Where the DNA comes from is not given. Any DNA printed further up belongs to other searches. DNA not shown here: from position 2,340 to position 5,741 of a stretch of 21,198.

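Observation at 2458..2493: Leader mini-ORF with a consensus RBS overlapping the mod start (ATGA): translational coupling via a uORF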

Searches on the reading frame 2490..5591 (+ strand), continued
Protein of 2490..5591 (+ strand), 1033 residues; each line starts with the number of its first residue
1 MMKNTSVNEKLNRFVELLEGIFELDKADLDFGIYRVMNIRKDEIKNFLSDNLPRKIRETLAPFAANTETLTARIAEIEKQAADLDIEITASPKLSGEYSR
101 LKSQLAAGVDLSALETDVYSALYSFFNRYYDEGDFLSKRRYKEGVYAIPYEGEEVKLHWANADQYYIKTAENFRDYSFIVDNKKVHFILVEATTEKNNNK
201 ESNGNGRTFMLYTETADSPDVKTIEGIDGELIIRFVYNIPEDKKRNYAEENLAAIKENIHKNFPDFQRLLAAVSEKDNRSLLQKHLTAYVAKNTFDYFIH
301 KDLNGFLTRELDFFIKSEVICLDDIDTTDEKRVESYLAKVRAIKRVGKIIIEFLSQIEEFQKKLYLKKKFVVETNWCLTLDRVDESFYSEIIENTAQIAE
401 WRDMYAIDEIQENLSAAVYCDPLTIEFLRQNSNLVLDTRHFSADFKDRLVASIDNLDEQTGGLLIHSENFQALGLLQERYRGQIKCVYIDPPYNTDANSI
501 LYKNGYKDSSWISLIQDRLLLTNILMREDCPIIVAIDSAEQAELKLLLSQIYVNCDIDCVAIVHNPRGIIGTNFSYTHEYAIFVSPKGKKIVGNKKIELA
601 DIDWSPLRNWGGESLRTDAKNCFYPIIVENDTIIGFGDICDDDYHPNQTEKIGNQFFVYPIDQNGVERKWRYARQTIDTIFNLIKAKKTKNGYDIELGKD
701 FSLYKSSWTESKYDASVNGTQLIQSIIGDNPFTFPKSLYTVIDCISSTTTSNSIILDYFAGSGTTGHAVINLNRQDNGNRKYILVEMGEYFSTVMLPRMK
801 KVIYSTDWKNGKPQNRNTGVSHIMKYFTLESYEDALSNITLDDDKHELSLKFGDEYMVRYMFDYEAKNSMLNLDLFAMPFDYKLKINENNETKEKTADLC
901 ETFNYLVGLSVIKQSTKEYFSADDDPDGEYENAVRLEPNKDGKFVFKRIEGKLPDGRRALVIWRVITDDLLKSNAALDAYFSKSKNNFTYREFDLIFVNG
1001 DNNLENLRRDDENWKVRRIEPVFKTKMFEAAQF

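Call 39: search_protein_families(library=padloc, proteins=[window:2490-5591:+], max_evalue=0.001)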
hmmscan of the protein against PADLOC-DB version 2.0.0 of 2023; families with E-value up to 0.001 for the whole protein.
window:2490-5591:+ (1033 aa): 27 families (the best 25 are shown)
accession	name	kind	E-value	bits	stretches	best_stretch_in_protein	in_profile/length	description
PDLC03646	MTase_III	-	7.3e-202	671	2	10-911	3-956/1057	Type III methyltransferase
PDLC03638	MTase_III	-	4.4e-76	254.8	2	112-554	58-474/816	Type III methyltransferase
PDLC03634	MTase_III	-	9.1e-50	168.1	2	503-791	165-448/621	Type III methyltransferase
PDLC03644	MTase_III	-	1e-47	161.1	1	455-830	32-422/542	Type III methyltransferase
PDLC03645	MTase_III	-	1.8e-42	143.3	2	464-687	142-386/709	Type III methyltransferase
PDLC03641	MTase_III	-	3.1e-40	136.4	2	506-792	179-451/657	Type III methyltransferase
PDLC03635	MTase_III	-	3.3e-35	119.9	1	440-867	196-638/708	Type III methyltransferase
PDLC03636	MTase_III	-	4.4e-35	119.5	2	455-587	40-173/575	Type III methyltransferase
PDLC03640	MTase_III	-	1.2e-33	114.5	2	706-809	347-453/654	Type III methyltransferase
PDLC03642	MTase_III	-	2.7e-32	110.1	2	711-789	321-399/528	Type III methyltransferase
PDLC03639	MTase_III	-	4.9e-24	82.6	2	717-789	409-481/639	Type III methyltransferase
PDLC03637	MTase_III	-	7.4e-20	69.1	2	732-791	398-457/513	Type III methyltransferase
PDLC03278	MTase_II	-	4.4e-17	60.6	2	472-583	9-118/390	Type II methyltransferase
PDLC03643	MTase_III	-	1.2e-16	58.9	1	667-790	134-269/465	Type III methyltransferase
PDLC03354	MTase_II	-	1.5e-14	51.8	1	462-597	61-216/425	Type II methyltransferase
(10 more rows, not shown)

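Call 49: find_related_loci(query=window:2490-5591:+, collection=metagenome_contigs, flank=2500)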
Query window:2490-5591:+ (1033 aa) in metagenome_contigs; peptide patterns used: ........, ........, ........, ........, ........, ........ (x = any residue, [..] = any of these).
600 stretches matched a pattern (row limit reached: there are more); 497 encode a relative of the query (tblastn E <= 1e-3); the best 80 are kept; 80 distinct loci.
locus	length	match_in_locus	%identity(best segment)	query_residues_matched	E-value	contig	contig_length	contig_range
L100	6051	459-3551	66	8-1032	0e+0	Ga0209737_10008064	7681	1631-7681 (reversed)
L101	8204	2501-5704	61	5-1032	0e+0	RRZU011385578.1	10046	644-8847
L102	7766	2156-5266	57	3-1029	0e+0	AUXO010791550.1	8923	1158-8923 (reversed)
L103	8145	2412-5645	56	4-1031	0e+0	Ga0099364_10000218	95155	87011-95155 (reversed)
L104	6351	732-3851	55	7-1031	0e+0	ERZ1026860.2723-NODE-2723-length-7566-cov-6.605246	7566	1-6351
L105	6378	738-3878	57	8-1028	0e+0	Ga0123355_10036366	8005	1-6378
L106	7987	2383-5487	53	7-1029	0e+0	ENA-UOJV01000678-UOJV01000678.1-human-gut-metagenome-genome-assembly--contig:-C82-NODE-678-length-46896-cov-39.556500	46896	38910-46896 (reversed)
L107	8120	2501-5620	53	6-1031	0e+0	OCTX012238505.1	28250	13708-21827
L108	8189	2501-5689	51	6-1029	0e+0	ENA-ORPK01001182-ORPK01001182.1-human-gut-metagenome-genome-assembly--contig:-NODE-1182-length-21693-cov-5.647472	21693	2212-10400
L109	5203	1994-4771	54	7-920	0e+0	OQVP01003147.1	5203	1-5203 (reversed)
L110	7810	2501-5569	48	13-1032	0e+0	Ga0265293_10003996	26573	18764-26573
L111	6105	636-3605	49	13-1028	0e+0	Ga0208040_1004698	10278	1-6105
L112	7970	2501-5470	48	13-1028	0e+0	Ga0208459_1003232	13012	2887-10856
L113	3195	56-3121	48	13-1032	0e+0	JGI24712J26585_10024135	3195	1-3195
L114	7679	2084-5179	48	13-1032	0e+0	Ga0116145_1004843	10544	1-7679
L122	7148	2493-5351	47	13-1029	0e+0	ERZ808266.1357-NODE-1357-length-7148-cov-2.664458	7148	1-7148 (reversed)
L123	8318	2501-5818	43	6-1033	0e+0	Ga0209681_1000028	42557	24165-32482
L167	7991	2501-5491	43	17-1033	0e+0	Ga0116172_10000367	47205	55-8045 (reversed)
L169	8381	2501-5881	42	6-1033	0e+0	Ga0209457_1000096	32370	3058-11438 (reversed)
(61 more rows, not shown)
